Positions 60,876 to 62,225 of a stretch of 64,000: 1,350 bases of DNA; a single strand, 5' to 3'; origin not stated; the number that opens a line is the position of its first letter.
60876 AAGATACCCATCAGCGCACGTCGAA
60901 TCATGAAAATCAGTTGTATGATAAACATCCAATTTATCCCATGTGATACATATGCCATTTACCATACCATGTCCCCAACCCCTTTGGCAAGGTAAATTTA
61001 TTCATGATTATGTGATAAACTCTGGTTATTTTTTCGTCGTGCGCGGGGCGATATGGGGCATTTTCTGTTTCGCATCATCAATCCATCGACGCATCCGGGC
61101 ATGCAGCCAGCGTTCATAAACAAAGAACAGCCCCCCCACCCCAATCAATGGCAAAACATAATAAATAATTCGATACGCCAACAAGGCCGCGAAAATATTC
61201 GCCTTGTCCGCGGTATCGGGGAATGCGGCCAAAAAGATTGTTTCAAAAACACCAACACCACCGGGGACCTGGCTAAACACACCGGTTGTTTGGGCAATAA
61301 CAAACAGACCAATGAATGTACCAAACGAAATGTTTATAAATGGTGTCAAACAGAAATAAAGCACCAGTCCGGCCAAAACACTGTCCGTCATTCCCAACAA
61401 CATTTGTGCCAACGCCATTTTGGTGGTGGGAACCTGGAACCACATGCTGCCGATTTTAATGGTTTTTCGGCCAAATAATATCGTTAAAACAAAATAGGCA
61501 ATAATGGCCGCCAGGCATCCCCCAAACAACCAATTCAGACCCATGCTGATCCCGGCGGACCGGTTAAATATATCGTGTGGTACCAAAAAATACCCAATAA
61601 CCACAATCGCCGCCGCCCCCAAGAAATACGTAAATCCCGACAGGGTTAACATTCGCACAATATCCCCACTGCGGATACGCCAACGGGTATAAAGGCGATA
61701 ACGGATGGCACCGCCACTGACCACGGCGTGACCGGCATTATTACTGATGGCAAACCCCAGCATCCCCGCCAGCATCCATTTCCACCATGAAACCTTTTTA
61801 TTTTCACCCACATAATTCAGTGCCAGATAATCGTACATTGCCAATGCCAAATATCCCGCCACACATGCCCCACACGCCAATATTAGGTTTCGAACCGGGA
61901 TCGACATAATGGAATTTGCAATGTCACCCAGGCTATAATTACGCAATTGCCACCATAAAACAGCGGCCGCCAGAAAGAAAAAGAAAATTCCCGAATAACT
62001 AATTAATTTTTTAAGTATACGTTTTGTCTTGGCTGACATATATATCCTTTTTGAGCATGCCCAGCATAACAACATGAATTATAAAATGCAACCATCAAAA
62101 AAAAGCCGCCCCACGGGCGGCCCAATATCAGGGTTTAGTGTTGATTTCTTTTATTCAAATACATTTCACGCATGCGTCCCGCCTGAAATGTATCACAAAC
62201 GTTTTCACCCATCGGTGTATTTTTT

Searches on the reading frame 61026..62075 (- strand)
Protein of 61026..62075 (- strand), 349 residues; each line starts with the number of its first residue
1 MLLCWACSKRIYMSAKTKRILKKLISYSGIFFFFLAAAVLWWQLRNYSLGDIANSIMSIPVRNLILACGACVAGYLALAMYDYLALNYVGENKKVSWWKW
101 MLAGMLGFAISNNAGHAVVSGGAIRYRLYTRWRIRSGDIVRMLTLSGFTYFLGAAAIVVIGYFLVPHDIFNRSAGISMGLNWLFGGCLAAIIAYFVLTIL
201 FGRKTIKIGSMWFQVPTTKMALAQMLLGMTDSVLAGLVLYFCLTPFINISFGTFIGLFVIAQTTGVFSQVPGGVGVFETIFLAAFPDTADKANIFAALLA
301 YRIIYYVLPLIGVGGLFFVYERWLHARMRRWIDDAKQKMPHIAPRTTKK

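Call 57: search_protein_families(library=pfam, proteins=[window:61026-62075:-], max_evalue=0.01)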
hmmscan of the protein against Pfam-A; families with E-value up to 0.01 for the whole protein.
window:61026-62075:- (349 aa): 1 family
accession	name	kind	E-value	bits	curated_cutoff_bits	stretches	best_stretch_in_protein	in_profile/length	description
PF03706.18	LPG_synthase_TM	-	4.1e-14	53.2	33.4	1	34-311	6-300/302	Lysylphosphatidylglycerol synthase TM region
